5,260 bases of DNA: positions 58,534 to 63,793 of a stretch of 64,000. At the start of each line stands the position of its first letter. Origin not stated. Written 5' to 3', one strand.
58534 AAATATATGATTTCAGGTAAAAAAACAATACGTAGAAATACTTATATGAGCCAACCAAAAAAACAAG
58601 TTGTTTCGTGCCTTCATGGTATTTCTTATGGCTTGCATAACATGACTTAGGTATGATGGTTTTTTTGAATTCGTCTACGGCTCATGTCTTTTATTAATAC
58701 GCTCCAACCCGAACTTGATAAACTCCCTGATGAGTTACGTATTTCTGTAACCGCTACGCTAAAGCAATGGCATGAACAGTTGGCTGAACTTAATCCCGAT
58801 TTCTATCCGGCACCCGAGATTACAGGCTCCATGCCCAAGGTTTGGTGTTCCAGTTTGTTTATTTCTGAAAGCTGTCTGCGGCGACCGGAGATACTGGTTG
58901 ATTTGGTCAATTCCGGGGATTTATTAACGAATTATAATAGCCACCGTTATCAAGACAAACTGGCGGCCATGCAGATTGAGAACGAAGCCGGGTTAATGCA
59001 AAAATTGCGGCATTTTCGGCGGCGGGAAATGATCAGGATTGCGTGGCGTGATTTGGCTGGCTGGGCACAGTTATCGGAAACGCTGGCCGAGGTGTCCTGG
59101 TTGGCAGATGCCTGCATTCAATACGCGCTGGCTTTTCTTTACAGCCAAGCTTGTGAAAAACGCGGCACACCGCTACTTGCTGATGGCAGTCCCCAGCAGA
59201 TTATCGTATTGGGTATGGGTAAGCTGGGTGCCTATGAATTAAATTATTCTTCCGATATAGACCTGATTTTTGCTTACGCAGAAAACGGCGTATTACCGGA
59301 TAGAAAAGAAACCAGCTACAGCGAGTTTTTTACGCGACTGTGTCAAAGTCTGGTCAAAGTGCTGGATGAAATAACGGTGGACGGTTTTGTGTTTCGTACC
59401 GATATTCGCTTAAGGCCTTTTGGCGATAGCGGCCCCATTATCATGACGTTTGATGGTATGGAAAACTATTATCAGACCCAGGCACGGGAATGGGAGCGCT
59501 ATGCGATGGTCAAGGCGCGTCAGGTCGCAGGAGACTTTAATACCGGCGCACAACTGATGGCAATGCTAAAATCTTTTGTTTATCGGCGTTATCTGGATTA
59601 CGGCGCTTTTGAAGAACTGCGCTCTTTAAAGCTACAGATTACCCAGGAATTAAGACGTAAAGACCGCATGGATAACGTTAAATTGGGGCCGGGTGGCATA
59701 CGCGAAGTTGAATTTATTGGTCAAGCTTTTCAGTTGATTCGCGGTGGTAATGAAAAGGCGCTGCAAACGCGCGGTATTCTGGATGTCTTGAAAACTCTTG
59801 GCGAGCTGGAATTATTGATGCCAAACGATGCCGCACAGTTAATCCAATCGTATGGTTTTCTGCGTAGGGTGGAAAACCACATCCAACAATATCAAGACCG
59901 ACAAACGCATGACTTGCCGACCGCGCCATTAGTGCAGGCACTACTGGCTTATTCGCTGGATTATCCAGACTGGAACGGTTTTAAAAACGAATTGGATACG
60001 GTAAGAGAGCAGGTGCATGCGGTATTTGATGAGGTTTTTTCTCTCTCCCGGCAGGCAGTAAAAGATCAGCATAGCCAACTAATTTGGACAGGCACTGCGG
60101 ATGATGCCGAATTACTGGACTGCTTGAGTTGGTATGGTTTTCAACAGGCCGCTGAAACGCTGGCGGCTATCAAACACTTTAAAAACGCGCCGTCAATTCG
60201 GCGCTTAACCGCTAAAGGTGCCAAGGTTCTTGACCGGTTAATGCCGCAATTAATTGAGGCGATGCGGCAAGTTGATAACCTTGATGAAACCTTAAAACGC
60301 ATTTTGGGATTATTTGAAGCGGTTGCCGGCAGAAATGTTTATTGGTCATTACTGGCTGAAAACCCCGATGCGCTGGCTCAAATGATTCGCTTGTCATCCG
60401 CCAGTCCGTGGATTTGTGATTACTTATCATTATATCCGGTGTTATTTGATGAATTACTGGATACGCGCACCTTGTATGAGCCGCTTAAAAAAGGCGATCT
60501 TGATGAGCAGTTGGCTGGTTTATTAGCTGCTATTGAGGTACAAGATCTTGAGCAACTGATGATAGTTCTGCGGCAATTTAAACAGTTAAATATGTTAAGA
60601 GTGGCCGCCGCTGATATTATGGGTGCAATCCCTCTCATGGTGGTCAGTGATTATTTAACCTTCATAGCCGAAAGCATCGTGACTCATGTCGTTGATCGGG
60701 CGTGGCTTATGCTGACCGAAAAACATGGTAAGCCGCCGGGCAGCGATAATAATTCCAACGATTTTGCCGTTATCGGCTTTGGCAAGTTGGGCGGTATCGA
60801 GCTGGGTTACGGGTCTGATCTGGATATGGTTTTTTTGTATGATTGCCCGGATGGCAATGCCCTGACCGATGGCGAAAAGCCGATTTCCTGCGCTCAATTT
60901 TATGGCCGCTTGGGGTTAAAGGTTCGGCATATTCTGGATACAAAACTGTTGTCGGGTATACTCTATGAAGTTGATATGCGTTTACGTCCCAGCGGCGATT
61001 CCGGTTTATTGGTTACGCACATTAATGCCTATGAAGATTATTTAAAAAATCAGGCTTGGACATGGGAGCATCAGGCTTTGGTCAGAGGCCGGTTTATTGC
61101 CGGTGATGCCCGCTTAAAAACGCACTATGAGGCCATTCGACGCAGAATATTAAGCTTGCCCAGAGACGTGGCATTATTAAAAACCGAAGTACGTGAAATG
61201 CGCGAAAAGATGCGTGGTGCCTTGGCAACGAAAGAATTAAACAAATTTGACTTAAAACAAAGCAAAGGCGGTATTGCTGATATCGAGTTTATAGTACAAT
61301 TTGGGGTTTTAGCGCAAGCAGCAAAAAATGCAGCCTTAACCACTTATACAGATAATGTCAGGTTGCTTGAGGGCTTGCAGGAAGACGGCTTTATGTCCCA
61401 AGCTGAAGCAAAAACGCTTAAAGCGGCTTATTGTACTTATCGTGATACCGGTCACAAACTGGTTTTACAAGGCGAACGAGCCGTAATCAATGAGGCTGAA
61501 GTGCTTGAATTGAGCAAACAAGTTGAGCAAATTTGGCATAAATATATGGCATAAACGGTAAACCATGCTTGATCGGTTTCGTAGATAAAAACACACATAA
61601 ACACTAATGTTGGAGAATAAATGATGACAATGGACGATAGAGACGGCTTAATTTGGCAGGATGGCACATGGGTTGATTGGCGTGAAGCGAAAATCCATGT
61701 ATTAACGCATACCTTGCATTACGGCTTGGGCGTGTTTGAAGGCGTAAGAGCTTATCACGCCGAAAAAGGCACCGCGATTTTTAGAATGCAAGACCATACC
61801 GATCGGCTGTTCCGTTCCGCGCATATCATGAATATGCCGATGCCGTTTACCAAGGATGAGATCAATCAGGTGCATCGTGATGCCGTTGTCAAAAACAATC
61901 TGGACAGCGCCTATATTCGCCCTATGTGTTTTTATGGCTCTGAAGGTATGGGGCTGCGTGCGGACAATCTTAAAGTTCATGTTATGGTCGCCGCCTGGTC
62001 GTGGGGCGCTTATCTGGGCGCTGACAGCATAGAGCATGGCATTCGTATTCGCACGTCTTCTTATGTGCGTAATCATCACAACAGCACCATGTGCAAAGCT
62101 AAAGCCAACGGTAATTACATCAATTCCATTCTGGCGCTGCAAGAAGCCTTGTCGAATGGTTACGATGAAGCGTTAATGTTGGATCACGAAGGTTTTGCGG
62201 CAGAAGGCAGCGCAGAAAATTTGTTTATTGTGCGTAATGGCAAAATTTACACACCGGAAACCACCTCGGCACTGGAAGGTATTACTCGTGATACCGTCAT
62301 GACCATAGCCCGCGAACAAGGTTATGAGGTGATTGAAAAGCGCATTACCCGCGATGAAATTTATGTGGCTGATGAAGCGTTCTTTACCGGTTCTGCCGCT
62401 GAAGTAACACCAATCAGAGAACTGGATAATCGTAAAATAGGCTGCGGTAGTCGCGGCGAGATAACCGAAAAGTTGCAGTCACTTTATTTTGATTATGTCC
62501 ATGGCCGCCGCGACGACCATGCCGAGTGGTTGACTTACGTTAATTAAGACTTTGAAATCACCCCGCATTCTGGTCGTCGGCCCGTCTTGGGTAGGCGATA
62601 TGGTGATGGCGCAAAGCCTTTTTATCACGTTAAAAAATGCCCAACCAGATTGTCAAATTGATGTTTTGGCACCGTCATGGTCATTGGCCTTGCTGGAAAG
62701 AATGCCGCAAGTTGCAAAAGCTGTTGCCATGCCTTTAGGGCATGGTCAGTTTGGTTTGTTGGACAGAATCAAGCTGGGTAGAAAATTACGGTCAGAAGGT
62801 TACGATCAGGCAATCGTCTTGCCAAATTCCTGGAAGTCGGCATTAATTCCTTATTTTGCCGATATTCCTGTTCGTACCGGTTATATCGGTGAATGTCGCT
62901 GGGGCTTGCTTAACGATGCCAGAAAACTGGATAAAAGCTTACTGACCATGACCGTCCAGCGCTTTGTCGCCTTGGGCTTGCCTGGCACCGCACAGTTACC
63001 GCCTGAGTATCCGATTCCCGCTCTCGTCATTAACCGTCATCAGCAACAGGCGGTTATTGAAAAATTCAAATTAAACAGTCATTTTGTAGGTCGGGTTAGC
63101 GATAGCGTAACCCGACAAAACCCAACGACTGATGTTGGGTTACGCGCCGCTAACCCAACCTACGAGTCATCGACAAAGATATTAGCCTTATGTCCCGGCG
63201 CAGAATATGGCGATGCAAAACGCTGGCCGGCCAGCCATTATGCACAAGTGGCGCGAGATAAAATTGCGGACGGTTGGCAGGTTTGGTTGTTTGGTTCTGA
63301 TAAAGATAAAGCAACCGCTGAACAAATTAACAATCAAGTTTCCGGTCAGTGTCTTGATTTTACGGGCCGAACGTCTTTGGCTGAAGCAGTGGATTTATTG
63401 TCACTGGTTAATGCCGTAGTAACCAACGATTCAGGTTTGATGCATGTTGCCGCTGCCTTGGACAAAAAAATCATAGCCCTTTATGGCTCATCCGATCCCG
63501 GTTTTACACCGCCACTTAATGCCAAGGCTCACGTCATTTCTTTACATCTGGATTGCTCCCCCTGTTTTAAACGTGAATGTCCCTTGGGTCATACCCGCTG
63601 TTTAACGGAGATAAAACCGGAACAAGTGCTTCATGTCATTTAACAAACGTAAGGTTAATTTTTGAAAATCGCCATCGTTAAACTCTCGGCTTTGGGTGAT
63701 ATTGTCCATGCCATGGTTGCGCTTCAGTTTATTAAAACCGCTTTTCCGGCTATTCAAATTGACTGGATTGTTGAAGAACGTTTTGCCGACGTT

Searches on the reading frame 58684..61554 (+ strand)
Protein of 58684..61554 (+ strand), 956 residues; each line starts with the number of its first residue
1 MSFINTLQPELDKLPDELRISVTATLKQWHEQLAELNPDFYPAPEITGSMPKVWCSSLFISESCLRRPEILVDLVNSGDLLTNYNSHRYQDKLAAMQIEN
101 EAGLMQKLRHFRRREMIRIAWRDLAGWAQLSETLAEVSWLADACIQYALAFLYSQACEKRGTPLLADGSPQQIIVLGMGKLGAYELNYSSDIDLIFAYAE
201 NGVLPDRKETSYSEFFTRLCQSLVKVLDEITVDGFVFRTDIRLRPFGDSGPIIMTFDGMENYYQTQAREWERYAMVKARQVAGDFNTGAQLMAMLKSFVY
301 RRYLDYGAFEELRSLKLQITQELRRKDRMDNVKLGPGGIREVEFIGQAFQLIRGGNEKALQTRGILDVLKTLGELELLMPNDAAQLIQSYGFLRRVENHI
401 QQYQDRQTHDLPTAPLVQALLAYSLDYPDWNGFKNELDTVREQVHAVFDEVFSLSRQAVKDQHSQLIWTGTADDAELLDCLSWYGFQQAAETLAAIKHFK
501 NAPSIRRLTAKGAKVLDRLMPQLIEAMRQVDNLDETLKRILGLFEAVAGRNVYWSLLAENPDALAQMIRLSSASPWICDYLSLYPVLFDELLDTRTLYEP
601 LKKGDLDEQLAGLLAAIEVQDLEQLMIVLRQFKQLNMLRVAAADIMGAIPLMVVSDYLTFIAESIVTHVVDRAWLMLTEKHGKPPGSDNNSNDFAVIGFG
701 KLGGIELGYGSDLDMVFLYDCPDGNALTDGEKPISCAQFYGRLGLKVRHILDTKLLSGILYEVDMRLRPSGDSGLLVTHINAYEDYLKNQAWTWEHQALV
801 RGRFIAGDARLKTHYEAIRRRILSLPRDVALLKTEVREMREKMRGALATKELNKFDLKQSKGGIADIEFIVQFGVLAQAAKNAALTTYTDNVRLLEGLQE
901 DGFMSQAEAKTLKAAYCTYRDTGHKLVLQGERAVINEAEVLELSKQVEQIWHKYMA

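Call 8: search_protein_families(library=ncbifam, proteins=[window:58684-61554:+], max_evalue=0.00001)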
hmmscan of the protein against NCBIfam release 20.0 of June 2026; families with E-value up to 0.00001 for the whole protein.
window:58684-61554:+ (956 aa): 4 families
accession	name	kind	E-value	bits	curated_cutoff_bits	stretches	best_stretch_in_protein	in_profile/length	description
NF008292.0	PRK11072.1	equivalog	0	1117.2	487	1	28-955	10-943/946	bifunctional [glutamate--ammonia ligase]-adenylyl-L-tyrosine phosphorylase/[glutamate--ammonia-ligase] adenylyltransferase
NF010706.0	PRK14108.1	equivalog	1.6e-185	618.6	724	1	44-923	55-927/986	bifunctional [glutamine synthetase] adenylyltransferase/[glutamine synthetase]-adenylyl-L-tyrosine phosphorylase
NF010707.0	PRK14109.1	equivalog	7.8e-124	414.9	625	3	169-726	213-757/1010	bifunctional [glutamine synthetase] adenylyltransferase/[glutamine synthetase]-adenylyl-L-tyrosine phosphorylase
TIGR01693.1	UTase_glnD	equivalog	6.3e-06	24.7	519.4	0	273-462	117-292/850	[protein-PII] uridylyltransferase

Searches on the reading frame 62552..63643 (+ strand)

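Call 8: search_protein_families(library=ncbifam, proteins=[window:62552-63643:+], max_evalue=0.00001)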
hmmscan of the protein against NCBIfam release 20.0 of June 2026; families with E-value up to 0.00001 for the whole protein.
window:62552-63643:+ (363 aa): 6 families
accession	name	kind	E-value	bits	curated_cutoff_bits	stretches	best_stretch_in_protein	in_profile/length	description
TIGR02195.1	heptsyl_trn_II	equivalog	6.4e-137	456.2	134.6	2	5-176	1-172/339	lipopolysaccharide heptosyltransferase II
NF008162.0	PRK10916.1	equivalog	8.4e-111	370.5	569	2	5-177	2-179/348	ADP-heptose--LPS heptosyltransferase RfaF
TIGR02193.1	heptsyl_trn_I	equivalog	1.8e-22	80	185.3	1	210-325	182-295/320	lipopolysaccharide heptosyltransferase I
TIGR02201.1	heptsyl_trn_III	equivalog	2.9e-17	62.7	170.2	2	223-329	195-304/344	putative lipopolysaccharide heptosyltransferase III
NF007742.0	PRK10422.1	equivalog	2.8e-13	49.4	467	0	223-322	197-299/352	lipopolysaccharide core heptosyltransferase RfaQ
NF008204.0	PRK10964.1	equivalog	2.9e-12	46.3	437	1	220-318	189-286/322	lipopolysaccharide heptosyltransferase RfaC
